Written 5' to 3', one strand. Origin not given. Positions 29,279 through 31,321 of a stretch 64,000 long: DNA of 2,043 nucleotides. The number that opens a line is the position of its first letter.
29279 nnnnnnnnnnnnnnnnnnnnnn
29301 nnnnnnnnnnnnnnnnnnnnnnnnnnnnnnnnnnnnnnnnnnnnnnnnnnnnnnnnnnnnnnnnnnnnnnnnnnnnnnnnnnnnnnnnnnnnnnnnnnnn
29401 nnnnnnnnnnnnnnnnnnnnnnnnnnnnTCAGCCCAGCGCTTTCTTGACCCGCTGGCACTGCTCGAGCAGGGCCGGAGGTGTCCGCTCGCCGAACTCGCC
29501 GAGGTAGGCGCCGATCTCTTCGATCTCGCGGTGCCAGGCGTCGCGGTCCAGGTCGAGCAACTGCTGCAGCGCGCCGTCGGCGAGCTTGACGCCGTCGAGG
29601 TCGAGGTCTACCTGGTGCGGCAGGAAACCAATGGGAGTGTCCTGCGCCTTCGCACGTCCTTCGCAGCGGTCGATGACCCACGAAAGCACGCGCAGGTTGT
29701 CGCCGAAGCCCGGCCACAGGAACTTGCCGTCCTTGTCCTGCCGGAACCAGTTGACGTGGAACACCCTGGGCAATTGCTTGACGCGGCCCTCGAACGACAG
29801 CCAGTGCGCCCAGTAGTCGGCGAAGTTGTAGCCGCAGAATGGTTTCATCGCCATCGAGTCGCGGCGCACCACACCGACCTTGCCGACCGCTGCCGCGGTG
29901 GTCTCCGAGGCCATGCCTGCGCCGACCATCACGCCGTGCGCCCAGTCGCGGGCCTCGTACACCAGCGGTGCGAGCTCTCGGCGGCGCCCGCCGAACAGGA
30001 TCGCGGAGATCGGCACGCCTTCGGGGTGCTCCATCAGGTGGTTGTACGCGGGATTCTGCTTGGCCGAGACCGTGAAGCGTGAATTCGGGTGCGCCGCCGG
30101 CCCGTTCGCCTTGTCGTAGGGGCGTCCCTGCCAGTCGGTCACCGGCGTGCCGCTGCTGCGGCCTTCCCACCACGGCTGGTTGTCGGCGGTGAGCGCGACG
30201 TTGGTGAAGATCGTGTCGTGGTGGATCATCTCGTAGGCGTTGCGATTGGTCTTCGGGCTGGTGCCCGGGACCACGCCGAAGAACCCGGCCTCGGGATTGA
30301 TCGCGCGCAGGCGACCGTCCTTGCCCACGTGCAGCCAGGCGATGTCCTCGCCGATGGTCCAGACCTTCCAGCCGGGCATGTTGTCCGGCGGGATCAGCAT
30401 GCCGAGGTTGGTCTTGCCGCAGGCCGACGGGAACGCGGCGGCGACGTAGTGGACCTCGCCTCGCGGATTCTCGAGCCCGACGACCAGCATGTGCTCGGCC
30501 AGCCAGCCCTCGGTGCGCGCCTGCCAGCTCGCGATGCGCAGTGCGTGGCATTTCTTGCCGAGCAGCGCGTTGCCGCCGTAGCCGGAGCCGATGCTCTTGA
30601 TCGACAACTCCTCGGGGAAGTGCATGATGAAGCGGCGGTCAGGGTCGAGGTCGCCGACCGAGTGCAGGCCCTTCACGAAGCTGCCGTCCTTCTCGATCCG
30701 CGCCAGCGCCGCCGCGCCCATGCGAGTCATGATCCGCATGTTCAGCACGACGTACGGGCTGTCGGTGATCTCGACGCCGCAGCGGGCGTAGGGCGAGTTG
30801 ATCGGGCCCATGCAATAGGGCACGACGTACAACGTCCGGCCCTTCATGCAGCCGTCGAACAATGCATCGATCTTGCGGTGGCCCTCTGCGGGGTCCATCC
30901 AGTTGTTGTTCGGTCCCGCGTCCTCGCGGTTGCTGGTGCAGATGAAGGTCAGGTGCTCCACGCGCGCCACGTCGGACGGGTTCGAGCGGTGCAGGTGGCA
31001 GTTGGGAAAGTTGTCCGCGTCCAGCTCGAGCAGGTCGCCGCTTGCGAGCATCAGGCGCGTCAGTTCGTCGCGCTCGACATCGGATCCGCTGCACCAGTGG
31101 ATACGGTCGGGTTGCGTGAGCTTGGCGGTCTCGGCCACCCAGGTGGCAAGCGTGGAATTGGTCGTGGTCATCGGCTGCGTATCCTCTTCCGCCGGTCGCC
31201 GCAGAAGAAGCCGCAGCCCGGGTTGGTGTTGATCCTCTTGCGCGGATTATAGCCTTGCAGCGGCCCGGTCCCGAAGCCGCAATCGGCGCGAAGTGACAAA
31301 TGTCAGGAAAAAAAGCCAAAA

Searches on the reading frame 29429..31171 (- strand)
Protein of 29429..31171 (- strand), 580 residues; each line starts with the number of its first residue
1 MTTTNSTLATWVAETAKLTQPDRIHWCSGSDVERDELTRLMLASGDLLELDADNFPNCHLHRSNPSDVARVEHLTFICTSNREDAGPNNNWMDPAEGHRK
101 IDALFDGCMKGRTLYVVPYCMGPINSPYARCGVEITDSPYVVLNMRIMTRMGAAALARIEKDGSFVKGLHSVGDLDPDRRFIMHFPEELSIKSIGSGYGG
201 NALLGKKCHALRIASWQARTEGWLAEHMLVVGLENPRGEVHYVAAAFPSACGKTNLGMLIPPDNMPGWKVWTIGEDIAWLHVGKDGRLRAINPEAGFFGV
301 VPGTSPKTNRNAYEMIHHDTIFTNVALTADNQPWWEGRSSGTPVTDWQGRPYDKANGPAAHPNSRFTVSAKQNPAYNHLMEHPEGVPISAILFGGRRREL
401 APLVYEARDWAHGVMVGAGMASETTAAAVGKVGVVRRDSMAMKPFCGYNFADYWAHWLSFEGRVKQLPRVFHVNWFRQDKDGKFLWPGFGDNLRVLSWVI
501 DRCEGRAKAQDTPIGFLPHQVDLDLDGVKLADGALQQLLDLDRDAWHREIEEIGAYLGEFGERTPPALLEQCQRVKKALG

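Call 54: search_protein_families(library=pfam, proteins=[window:29429-31171:-], max_evalue=0.00001)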
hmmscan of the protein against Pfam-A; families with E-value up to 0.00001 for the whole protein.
window:29429-31171:- (580 aa): 2 families
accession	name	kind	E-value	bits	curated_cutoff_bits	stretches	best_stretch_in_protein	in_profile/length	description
PF00821.23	PEPCK_GTP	-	3.8e-154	513.2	23.8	1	223-577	1-356/357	Phosphoenolpyruvate carboxykinase C-terminal P-loop domain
PF17297.7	PEPCK_N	-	4.1e-87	291.8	23.8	1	11-219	2-218/218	Phosphoenolpyruvate carboxykinase N-terminal domain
